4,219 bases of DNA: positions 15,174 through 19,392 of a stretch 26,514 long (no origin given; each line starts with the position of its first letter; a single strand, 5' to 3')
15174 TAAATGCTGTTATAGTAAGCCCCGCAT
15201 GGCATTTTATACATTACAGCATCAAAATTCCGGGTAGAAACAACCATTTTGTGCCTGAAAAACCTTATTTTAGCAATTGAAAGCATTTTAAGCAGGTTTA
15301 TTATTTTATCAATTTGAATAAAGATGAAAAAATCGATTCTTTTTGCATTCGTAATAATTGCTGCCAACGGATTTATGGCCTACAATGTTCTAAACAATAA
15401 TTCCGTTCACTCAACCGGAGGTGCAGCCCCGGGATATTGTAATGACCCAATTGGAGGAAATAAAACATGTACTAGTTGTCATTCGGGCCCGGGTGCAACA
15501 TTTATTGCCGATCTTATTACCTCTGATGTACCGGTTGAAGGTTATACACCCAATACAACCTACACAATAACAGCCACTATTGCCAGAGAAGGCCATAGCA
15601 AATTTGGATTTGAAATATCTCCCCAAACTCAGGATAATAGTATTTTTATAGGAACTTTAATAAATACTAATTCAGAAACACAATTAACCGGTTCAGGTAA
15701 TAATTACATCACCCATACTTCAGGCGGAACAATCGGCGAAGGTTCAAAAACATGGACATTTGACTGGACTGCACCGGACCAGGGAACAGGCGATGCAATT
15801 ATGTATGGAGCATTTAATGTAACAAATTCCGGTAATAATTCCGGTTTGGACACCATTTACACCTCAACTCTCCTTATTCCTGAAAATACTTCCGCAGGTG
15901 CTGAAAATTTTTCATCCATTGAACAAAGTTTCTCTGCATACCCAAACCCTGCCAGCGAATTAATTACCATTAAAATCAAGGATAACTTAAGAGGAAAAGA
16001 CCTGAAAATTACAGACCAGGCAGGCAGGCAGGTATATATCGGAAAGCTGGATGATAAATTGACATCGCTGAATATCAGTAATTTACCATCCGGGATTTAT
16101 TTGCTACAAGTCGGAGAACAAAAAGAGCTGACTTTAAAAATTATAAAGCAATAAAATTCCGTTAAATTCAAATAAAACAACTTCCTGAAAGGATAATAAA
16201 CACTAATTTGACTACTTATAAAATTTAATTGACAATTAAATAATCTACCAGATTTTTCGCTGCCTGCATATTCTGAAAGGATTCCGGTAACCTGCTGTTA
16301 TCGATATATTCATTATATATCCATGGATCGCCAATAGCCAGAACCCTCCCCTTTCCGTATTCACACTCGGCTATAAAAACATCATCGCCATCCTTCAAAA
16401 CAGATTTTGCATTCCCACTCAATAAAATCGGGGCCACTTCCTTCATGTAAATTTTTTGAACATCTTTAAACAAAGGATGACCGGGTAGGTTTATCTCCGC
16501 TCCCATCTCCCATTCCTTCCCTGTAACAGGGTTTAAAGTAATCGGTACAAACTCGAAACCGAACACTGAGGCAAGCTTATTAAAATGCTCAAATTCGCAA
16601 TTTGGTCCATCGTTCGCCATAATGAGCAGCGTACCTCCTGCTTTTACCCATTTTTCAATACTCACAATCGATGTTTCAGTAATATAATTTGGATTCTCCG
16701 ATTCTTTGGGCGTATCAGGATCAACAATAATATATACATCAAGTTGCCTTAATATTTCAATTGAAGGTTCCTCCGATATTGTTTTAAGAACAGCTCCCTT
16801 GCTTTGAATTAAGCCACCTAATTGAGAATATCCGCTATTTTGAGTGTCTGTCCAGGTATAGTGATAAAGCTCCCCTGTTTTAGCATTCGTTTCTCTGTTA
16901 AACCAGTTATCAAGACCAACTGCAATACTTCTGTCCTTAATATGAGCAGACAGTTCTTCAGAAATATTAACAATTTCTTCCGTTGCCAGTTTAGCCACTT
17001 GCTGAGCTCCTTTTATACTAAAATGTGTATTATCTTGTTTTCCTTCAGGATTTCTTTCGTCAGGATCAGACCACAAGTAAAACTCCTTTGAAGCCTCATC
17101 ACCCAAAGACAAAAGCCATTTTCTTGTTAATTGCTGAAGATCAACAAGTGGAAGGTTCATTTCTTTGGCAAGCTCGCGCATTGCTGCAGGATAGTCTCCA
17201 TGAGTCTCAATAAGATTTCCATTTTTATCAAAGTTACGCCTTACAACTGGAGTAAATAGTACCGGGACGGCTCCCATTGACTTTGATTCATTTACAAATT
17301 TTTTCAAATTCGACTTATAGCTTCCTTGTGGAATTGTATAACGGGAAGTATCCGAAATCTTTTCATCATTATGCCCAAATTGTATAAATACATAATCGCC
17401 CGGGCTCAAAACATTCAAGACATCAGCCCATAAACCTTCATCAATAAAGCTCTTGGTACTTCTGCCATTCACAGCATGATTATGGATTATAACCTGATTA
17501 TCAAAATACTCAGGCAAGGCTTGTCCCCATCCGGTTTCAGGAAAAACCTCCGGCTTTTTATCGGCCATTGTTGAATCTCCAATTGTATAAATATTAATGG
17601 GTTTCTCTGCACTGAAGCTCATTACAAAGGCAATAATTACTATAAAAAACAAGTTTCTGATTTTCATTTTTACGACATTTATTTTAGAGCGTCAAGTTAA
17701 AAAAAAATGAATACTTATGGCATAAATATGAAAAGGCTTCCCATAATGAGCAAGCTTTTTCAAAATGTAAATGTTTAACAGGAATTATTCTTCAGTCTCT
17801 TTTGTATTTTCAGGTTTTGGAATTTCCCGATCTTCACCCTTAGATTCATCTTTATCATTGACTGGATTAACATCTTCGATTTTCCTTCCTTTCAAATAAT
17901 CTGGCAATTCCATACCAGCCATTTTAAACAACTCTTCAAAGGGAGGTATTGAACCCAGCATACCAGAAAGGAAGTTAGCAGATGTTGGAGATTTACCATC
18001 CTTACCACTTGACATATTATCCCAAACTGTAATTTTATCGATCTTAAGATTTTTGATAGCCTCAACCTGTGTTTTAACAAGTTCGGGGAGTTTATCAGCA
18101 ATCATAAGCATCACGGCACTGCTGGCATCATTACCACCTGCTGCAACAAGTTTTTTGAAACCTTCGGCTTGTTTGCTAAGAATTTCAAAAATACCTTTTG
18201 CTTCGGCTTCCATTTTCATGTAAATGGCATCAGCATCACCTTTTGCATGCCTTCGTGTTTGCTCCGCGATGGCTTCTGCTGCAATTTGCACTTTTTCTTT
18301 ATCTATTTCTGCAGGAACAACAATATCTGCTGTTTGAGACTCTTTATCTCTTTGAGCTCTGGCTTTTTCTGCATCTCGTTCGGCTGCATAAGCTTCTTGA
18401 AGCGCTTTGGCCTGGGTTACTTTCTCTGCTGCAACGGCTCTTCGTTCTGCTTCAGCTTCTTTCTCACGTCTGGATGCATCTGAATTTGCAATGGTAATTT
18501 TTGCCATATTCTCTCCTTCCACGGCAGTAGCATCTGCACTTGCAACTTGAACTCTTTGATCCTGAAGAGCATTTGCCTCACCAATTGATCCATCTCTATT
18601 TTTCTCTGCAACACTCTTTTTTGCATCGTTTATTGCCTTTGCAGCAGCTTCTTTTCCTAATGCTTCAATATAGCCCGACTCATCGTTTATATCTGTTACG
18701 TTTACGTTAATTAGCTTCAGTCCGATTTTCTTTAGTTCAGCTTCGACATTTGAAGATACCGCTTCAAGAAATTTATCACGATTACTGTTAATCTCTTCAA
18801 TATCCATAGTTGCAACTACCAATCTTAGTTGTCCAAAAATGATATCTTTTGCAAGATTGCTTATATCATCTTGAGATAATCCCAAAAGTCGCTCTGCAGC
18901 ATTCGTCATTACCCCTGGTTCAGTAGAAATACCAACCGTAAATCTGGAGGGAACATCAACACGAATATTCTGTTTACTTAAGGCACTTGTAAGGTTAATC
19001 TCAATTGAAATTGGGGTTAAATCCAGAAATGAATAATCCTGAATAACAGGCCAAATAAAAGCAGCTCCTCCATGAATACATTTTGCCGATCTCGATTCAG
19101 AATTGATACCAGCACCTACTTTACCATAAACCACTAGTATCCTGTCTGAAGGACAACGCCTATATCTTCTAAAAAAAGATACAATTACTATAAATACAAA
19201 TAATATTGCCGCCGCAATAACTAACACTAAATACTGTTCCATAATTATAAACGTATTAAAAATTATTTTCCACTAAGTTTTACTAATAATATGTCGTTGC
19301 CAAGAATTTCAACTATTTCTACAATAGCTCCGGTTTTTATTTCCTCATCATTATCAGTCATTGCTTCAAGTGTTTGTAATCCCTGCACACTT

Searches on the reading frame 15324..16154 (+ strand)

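Call 34: search_protein_families(library=pfam, proteins=[window:15324-16154:+], max_evalue=0.00001)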
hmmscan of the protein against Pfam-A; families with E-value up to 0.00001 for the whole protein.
window:15324-16154:+ (276 aa): 1 family
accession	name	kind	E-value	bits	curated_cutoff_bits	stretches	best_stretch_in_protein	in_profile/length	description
PF18962.6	Por_Secre_tail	-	9e-13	48.8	27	1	206-273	2-73/75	Secretion system C-terminal sorting domain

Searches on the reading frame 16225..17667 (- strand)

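Call 34: search_protein_families(library=pfam, proteins=[window:16225-17667:-], max_evalue=0.00001)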
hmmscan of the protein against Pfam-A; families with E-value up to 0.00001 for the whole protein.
window:16225-17667:- (480 aa): 2 families
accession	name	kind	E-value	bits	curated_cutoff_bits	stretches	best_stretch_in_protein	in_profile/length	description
PF13472.12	Lipase_GDSL_2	-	1e-15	59.1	32.9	1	29-222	2-177/178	GDSL-like Lipase/Acylhydrolase family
PF00657.28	Lipase_GDSL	-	1.7e-12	48.4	23.6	1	26-227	1-207/208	GDSL-like Lipase/Acylhydrolase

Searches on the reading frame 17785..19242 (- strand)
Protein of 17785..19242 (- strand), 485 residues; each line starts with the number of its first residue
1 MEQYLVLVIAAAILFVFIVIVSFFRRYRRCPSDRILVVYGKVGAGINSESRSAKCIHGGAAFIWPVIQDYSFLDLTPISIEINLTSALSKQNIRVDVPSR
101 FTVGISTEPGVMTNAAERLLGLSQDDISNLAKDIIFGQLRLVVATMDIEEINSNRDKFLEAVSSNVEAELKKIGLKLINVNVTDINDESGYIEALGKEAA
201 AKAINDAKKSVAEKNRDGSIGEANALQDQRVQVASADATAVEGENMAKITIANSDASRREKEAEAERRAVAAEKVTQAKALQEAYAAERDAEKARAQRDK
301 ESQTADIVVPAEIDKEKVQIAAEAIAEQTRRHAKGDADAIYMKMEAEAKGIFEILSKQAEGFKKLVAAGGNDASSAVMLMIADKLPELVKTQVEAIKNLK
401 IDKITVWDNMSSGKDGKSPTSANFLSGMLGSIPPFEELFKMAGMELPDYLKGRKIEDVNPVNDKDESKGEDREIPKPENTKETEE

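Call 34: search_protein_families(library=pfam, proteins=[window:17785-19242:-], max_evalue=0.00001)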
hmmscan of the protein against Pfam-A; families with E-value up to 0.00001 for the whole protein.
window:17785-19242:- (485 aa): 1 family
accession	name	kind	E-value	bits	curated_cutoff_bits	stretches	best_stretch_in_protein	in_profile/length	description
PF01145.31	Band_7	-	3.1e-29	102.7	23.6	1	36-215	9-175/176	SPFH domain / Band 7 family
